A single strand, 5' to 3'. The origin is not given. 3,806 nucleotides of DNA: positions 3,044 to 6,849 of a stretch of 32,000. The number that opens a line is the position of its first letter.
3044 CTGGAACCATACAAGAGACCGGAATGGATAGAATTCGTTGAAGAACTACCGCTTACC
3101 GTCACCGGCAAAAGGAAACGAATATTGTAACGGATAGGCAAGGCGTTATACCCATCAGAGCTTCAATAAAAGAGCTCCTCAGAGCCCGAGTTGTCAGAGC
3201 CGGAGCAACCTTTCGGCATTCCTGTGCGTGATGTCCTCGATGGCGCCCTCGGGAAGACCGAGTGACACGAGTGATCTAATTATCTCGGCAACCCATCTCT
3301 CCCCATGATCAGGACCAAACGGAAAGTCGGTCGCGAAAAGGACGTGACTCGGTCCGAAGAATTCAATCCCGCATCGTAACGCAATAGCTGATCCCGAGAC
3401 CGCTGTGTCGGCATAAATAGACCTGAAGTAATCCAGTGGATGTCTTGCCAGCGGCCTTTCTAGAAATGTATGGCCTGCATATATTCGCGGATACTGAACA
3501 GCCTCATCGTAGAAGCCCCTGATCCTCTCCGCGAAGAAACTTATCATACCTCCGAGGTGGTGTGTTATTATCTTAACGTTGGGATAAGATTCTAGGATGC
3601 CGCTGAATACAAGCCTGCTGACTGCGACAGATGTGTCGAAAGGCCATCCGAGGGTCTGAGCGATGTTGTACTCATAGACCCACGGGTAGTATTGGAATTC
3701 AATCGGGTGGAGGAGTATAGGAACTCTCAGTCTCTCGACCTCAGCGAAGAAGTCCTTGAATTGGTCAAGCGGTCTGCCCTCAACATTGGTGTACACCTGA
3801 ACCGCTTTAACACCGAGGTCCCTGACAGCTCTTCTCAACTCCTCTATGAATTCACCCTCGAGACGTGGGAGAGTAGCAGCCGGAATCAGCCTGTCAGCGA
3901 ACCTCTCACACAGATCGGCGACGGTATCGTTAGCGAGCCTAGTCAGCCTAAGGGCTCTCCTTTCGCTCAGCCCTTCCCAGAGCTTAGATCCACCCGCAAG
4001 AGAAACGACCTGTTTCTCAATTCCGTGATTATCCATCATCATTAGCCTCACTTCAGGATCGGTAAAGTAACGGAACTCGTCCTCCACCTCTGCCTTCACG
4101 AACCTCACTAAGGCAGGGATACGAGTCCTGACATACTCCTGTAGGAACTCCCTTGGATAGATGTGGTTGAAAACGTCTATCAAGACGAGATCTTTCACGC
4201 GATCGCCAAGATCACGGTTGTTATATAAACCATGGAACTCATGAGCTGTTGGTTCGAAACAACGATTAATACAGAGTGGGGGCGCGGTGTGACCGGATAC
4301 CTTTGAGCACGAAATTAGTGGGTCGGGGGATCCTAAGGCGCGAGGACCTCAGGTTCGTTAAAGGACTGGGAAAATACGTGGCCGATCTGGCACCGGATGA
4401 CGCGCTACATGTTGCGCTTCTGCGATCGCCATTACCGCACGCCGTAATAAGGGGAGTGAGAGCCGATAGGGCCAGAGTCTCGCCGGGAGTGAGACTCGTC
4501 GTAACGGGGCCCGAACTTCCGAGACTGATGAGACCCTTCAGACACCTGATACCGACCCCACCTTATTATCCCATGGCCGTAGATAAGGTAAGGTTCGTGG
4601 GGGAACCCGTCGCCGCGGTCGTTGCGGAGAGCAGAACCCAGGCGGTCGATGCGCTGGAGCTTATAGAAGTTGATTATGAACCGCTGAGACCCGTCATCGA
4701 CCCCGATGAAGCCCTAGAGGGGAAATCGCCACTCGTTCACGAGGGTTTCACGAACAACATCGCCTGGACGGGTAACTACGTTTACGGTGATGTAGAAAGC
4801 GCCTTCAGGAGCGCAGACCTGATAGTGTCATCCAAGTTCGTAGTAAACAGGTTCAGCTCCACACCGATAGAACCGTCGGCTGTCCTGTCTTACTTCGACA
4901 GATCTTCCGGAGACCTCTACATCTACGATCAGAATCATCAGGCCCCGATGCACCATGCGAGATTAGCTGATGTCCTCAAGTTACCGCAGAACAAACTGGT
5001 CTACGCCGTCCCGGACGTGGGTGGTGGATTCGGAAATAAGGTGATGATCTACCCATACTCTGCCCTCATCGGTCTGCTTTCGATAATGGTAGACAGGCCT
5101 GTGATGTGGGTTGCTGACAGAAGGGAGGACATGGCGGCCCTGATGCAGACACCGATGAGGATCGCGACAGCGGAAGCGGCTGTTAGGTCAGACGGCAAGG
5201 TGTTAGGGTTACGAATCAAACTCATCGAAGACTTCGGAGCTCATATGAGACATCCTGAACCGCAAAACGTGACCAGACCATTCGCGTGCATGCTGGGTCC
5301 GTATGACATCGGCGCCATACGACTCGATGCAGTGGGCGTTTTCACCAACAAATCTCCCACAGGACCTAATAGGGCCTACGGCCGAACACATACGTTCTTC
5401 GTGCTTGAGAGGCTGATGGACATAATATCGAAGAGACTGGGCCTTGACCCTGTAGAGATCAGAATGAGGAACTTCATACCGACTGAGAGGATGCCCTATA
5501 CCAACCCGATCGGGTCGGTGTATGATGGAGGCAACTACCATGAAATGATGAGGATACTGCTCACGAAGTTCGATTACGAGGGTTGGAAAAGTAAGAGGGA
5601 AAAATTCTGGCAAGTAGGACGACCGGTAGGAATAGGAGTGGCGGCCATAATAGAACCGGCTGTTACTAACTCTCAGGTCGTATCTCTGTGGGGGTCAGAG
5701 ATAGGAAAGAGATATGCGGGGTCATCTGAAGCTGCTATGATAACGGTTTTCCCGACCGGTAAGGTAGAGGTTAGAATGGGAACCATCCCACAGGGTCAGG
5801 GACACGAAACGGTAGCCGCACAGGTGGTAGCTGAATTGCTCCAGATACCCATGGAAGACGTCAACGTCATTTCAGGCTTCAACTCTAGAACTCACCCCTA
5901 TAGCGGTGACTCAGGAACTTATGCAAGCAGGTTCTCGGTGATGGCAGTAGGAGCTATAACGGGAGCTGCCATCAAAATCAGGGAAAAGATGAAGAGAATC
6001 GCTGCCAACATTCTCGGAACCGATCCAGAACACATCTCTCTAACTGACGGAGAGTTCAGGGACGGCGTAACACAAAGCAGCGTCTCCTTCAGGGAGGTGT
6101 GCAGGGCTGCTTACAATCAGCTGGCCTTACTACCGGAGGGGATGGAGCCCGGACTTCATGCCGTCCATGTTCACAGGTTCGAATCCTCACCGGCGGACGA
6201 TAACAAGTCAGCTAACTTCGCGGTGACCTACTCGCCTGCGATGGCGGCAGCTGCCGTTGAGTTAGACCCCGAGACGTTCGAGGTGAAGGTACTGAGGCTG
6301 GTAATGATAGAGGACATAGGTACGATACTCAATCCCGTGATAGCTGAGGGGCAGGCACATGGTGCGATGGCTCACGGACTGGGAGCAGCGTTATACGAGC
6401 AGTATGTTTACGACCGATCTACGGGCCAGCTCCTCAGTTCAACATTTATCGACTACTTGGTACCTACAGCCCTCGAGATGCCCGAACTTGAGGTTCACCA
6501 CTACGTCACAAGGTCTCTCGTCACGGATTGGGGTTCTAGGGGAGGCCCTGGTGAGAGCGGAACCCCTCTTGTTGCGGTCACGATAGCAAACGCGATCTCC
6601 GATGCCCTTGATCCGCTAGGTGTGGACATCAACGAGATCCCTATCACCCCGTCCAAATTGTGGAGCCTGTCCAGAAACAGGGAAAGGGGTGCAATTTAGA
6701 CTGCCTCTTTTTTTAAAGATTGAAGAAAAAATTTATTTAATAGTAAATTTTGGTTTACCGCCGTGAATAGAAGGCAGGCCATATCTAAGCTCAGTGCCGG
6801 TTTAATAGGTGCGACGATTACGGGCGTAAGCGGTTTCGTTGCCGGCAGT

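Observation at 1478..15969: Modular aromatic/heteroaromatic-carboxylate utilisation island: 3 binding proteins + 3 amidohydrolase_2 enzymes + ligase + Mo-hydroxylase + BFD-like enzyme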

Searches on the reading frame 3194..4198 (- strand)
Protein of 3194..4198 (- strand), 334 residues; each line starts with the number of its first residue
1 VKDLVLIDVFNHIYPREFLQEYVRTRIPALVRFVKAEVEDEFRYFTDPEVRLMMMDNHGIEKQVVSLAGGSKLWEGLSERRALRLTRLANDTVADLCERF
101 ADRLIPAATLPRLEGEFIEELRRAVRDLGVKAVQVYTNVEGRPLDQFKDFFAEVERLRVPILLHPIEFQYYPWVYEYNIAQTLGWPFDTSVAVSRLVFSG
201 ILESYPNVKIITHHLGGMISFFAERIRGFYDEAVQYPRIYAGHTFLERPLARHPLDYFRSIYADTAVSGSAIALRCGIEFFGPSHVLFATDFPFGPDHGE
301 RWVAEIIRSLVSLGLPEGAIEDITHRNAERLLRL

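Call 3: search_protein_families(library=pfam, proteins=[window:3194-4198:-])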
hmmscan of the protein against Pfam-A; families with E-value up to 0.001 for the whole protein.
window:3194-4198:- (334 aa): 1 family
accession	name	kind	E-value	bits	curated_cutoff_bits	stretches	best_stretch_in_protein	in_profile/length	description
PF04909.20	Amidohydro_2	-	1.7e-29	104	26.4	1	8-334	2-289/289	Amidohydrolase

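Call 6: search_protein_families(library=ncbifam, proteins=[window:3194-4198:-], max_evalue=0.00001)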
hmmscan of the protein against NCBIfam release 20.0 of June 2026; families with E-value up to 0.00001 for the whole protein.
window:3194-4198:- (334 aa): 0 families

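Call 11: search_solved_structures(query=window:3194-4198:-, max_evalue=0.001)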
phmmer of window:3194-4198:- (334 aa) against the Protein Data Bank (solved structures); distinct sequences matched with E-value up to 0.001: 36.
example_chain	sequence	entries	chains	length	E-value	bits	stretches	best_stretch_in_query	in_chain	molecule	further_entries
3ij6_A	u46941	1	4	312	3.5e-26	95.2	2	4-232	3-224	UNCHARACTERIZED METAL-DEPENDENT HYDROLASE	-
2dvt_A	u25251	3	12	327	4e-24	88.4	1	42-303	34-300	Thermophilic reversible gamma-resorcylate decarboxylase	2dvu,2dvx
4igm_A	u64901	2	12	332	3e-23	85.5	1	46-302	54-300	2-amino-3-carboxymuconate-6-semialdehyde decarboxylase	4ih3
4ofc_A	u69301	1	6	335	3.1e-23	85.5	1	46-302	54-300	2-amino-3-carboxymuconate-6-semialdehyde decarboxylase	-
2wm1_A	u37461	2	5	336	3.2e-23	85.5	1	46-302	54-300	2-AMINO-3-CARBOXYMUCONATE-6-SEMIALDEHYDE DECARBOXYLASE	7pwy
4ign_A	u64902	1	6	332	3.2e-23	85.5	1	46-302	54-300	2-amino-3-carboxymuconate-6-semialdehyde decarboxylase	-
4inf_A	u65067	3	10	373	4.9e-22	81.5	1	49-330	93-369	METAL-DEPENDENT HYDROLASE | 5-Carboxyvanillate Decarboxylase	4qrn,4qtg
4qs5_A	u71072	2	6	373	2.4e-21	79.3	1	49-330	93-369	Ligw2 Decarboxylase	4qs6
3nur_A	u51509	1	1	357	3.2e-20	75.6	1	49-232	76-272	Amidohydrolase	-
4icm_A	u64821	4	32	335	1.4e-16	63.6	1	51-297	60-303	5-carboxyvanillate decarboxylase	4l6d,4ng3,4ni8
3s4t_A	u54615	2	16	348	3.4e-16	62.3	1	49-304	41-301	Amidohydrolase 2 | Gamma-resorcylate decarboxylase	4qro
4hjw_A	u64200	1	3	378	8.4e-16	61.1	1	44-334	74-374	Uracil-5-carboxylate decarboxylase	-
4hk5_A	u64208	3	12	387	4.7e-14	55.3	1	45-297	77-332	Uracil-5-carboxylate decarboxylase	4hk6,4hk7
6jqw_A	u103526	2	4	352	8.8e-14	54.4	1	50-334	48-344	Salicylate decarboxylase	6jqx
8h41_A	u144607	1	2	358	9.3e-14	54.3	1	50-334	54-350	Salicylate decarboxylase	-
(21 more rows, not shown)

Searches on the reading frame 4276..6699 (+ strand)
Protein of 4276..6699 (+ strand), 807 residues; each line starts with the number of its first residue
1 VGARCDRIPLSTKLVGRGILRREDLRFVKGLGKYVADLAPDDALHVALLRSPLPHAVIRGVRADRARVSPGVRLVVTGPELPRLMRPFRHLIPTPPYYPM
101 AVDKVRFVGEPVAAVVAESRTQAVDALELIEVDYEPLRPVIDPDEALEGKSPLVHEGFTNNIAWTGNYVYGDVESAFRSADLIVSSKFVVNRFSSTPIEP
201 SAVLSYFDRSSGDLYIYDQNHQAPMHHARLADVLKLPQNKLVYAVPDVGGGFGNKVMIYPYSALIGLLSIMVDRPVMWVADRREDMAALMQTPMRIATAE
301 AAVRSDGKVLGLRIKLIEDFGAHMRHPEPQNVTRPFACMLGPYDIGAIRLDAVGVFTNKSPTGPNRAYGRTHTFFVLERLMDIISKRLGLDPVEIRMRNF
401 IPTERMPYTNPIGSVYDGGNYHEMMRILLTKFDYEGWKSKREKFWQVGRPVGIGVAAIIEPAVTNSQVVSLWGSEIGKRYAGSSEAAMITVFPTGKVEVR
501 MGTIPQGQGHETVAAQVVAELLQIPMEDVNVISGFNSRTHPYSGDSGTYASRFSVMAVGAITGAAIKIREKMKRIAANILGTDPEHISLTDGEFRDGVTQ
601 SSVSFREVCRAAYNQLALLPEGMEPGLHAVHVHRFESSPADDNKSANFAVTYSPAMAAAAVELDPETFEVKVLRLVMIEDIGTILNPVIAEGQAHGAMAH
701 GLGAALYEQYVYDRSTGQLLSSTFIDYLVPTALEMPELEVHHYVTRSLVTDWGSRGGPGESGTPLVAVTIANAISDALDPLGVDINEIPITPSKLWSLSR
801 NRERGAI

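Call 3: search_protein_families(library=pfam, proteins=[window:4276-6699:+])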
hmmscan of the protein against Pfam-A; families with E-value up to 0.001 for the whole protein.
window:4276-6699:+ (807 aa): 3 families
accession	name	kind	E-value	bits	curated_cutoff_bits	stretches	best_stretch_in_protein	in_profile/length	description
PF20256.3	MoCoBD_2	-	5e-77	259.6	27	1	429-736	3-283/283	Molybdopterin cofactor-binding domain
PF02738.23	MoCoBD_1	-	3.3e-65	220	27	1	154-400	1-244/244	Molybdopterin cofactor-binding domain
PF01315.27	Ald_Xan_dh_C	-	5.9e-24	84.9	31.3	1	30-137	2-109/110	Aldehyde oxidase and xanthine dehydrogenase, a/b hammerhead domain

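Call 6: search_protein_families(library=ncbifam, proteins=[window:4276-6699:+], max_evalue=0.00001)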
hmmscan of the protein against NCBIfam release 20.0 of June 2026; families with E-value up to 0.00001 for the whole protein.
window:4276-6699:+ (807 aa): 13 families
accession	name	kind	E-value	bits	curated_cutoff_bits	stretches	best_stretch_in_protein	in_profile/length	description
NF041018.1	glyceraldDH_alpha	equivalog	1.1e-154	516.7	790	1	14-795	2-740/741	glyceraldehyde dehydrogenase subunit alpha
NF040766.1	CODH_aero_grp5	exception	3.6e-148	495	950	1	12-798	2-784/785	aerobic carbon-monoxide dehydrogenase large subunit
TIGR02416.1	CO_dehy_Mo_lg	equivalog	1.6e-144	482.9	991.15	1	23-797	1-769/770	aerobic carbon-monoxide dehydrogenase large subunit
TIGR03194.1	4hydrxCoA_A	equivalog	4.3e-102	342.9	994.55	1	28-797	10-744/746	4-hydroxybenzoyl-CoA reductase subunit alpha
NF043082.1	XdhA_XDHase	equivalog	3e-101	339.8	780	1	15-798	1-751/758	xanthine dehydrogenase subunit XdhA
NF007426.0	PRK09970.1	equivalog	2.7e-98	329.9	916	1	12-797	3-753/761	xanthine dehydrogenase molybdenum-binding subunit XdhA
TIGR03196.1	pucD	equivalog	3.1e-87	293.7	783.65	1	26-799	14-758/763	xanthine dehydrogenase subunit D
NF045668.1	pterin_aldehy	equivalog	7.2e-65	219.6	1100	2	11-574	171-720/905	molybdopterin-dependent aldehyde oxidoreductase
TIGR03311.1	Se_dep_XDH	equivalog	1.2e-62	212.1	830.45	3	14-401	161-541/848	selenium-dependent xanthine dehydrogenase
TIGR02965.1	xanthine_xdhB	equivalog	1.4e-58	198.7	849.5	1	26-738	12-688/758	xanthine dehydrogenase molybdopterin binding subunit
TIGR03313.1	Se_sel_red_Mo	hypoth_equivalog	3.4e-55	187.2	1101.9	2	161-795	352-945/951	molybdopterin-dependent oxidoreductase Mo/Fe-S-binding subunit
NF041671.1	peri_hyde_PaoC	equivalog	8.5e-53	179.8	1180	1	12-795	15-727/735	aldehyde oxidoreductase molybdenum-binding subunit PaoC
TIGR02969.1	mam_aldehyde_ox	subfamily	1.5e-34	118.7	1912.3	1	10-778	571-1279/1330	aldehyde oxidase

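Call 31: search_solved_structures(query=window:4276-6699:+, max_evalue=1e-30, show_alignments=1)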
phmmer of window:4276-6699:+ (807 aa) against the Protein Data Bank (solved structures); distinct sequences matched with E-value up to 1e-30: 17.
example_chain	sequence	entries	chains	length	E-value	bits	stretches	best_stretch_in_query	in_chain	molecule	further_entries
8uem_A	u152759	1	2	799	2.4e-136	459.6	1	15-802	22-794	Carbon monoxide dehydrogenase (Large chain), CoxL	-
1t3q_B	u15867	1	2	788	2.3e-120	406.7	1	8-798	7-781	quinoline 2-oxidoreductase large subunit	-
1ffu_B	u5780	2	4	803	2.7e-117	396.5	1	15-798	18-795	CUTL, MOLYBDOPROTEIN OF CARBON MONOXIDE DEHYDROGENASE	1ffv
7dqx_A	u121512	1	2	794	7.4e-109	368.7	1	15-799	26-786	6-hydroxypseudooxynicotine dehydrogenase complex subunit gamma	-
1n5w_B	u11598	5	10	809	3.3e-104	353.3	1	12-799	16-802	Carbon monoxide dehydrogenase large chain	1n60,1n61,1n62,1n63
1zxi_B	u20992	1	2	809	4.3e-104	352.9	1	12-799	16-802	Carbon monoxide dehydrogenase large chain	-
4zoh_A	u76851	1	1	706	2.7e-96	327.1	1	15-429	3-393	Putative oxidoreductase molybdopterin-binding subunit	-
1rm6_A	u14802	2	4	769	3.3e-74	254.1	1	26-803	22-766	4-hydroxybenzoyl-CoA reductase alpha subunit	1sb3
3hrd_A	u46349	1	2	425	6.6e-48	167.1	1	14-399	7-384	Nicotinate dehydrogenase large molybdopterin subunit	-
5y6q_C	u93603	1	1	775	3.2e-38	135.1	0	23-402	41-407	Aldehyde oxidase large subunit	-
1sij_A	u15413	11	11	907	3.2e-36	128.5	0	24-455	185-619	Aldehyde oxidoreductase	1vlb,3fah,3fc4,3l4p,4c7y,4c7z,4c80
5g5g_C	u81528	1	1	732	6e-33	117.6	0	45-795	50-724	PUTATIVE XANTHINE DEHYDROGENASE YAGS FAD-BINDING SUBUNIT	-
5g5h_C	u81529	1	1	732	6.6e-33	117.5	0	45-795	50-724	Aldehyde oxidoreductase molybdenum-binding subunit PaoC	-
28mb_A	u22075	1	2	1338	1.6e-31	112.9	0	15-548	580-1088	Aldehyde oxidase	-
4uhw_A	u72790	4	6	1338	1.6e-31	112.9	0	15-548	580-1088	ALDEHYDE OXIDASE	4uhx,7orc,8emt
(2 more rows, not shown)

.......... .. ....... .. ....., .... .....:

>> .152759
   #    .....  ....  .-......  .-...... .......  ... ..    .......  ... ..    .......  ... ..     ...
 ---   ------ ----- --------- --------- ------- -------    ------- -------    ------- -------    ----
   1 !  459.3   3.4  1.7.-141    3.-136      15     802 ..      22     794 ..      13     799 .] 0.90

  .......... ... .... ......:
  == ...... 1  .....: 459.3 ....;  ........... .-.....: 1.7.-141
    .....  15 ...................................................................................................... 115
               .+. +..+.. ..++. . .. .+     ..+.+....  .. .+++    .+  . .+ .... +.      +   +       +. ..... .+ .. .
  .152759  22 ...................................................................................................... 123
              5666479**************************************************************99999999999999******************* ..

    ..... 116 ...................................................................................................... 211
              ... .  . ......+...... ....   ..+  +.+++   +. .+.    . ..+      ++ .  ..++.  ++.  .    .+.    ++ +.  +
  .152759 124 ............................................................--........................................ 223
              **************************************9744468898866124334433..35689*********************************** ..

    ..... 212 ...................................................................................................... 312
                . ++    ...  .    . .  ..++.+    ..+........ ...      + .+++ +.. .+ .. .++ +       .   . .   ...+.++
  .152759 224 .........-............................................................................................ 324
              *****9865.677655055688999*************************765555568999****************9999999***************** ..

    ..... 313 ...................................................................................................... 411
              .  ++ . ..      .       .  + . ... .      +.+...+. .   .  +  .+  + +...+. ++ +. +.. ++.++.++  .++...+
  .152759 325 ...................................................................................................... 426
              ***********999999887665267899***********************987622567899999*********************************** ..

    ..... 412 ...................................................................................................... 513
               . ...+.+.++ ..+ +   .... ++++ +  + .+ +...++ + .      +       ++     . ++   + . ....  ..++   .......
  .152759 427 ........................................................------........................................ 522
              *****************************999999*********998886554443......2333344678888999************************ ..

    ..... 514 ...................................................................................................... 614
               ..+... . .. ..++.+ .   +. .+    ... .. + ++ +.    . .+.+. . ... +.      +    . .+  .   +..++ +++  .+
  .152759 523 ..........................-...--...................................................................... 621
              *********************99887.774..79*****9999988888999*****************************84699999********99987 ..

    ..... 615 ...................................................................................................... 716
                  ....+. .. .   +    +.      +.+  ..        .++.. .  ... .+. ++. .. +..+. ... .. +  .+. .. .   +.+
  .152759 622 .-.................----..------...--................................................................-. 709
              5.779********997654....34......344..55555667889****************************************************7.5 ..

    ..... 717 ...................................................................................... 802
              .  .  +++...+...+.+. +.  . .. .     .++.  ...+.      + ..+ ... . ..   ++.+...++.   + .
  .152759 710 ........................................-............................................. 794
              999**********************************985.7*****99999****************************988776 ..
